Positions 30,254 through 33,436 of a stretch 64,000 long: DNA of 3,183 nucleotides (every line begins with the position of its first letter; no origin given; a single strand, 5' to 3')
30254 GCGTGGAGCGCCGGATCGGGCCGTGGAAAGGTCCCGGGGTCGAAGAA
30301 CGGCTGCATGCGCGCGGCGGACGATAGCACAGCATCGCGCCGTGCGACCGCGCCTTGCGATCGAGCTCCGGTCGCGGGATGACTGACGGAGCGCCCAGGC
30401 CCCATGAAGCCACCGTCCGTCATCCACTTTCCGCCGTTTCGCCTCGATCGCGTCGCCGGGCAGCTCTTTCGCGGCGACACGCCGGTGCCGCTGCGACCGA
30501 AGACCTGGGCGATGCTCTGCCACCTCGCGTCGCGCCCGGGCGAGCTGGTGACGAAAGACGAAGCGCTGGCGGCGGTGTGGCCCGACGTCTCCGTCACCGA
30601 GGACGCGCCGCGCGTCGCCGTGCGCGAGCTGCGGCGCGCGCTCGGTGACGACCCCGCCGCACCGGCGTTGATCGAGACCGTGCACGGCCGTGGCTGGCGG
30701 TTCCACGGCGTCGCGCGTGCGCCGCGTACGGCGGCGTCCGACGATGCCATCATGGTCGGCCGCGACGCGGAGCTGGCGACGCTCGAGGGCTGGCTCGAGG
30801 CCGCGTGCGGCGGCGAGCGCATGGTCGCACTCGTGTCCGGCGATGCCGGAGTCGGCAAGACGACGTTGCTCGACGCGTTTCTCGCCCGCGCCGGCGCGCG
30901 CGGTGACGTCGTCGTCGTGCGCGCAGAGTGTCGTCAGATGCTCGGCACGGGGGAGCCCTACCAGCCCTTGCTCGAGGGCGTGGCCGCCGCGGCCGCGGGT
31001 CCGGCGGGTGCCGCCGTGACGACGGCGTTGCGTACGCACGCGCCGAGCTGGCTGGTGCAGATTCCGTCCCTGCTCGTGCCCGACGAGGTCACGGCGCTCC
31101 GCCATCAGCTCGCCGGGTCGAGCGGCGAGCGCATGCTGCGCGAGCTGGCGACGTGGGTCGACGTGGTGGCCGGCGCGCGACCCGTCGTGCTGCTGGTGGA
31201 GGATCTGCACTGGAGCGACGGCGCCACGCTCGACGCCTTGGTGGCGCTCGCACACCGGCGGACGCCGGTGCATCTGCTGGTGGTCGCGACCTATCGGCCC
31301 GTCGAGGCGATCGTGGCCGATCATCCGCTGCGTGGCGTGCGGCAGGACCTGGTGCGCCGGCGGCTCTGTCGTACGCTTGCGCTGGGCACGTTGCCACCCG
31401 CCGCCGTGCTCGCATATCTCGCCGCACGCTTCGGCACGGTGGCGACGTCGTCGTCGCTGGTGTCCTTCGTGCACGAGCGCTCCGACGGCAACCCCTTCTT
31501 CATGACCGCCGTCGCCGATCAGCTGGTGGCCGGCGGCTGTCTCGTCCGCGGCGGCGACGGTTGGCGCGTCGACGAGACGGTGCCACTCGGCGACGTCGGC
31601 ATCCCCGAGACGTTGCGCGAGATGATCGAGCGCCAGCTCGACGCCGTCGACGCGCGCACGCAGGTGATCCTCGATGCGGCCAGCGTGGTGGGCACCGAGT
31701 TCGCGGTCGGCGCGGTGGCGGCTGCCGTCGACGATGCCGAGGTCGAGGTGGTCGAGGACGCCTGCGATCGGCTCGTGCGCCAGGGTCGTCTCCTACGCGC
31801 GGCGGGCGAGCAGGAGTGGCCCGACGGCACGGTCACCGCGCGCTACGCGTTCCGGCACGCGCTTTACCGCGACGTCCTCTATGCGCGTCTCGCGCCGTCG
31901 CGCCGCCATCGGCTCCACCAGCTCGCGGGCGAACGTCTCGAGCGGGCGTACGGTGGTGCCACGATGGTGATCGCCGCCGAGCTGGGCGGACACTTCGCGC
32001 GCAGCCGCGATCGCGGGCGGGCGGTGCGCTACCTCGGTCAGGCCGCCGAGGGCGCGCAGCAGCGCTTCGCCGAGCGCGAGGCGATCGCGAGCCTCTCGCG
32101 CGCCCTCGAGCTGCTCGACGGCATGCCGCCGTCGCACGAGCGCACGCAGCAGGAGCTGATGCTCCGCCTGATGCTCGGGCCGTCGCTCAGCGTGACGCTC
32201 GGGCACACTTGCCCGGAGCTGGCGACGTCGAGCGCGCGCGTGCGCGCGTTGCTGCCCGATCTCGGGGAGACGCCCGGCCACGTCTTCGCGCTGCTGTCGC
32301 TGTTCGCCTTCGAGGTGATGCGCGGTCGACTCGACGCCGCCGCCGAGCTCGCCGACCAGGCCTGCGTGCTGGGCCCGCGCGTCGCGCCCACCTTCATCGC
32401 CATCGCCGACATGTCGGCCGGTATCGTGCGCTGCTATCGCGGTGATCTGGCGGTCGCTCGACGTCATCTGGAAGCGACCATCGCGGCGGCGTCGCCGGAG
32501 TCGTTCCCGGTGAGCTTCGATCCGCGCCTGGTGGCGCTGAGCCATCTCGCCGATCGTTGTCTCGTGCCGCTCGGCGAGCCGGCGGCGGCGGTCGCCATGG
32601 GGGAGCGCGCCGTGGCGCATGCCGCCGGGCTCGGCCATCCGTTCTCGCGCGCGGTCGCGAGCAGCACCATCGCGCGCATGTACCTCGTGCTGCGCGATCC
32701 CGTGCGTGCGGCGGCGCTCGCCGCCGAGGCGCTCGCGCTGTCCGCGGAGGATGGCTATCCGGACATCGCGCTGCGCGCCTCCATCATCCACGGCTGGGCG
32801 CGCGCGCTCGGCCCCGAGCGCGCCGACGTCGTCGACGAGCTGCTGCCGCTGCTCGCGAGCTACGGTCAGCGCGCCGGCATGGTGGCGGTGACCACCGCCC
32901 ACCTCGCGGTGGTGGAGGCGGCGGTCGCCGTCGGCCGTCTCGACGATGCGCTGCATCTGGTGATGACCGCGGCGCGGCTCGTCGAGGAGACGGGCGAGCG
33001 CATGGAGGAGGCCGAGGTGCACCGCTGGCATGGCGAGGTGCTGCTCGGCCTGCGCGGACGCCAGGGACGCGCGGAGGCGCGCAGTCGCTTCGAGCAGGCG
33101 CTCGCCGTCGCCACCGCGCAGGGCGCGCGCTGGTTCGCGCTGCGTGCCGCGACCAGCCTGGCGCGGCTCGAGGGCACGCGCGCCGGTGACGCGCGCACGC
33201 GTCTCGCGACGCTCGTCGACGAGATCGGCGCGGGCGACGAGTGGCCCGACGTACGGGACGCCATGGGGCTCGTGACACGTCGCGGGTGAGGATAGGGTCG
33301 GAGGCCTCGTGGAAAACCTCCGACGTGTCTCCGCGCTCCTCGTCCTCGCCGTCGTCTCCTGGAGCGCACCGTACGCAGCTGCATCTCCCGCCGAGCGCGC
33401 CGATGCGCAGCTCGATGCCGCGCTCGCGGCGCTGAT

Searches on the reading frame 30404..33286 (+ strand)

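Call 74: search_protein_families(library=pfam, proteins=[window:30404-33286:+], max_evalue=0.0001)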
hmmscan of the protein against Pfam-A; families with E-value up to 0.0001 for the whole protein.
window:30404-33286:+ (961 aa): 3 families
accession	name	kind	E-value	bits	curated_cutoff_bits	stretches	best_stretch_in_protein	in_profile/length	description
PF13191.12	AAA_16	-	1.8e-23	84.3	32.6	1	118-294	3-167/167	AAA ATPase domain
PF00486.34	Trans_reg_C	-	2.9e-15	56.5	26.2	1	26-100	2-77/77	Transcriptional regulatory protein, C terminal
PF13401.12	AAA_22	-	1.1e-06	29.4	27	1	139-256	5-111/130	AAA domain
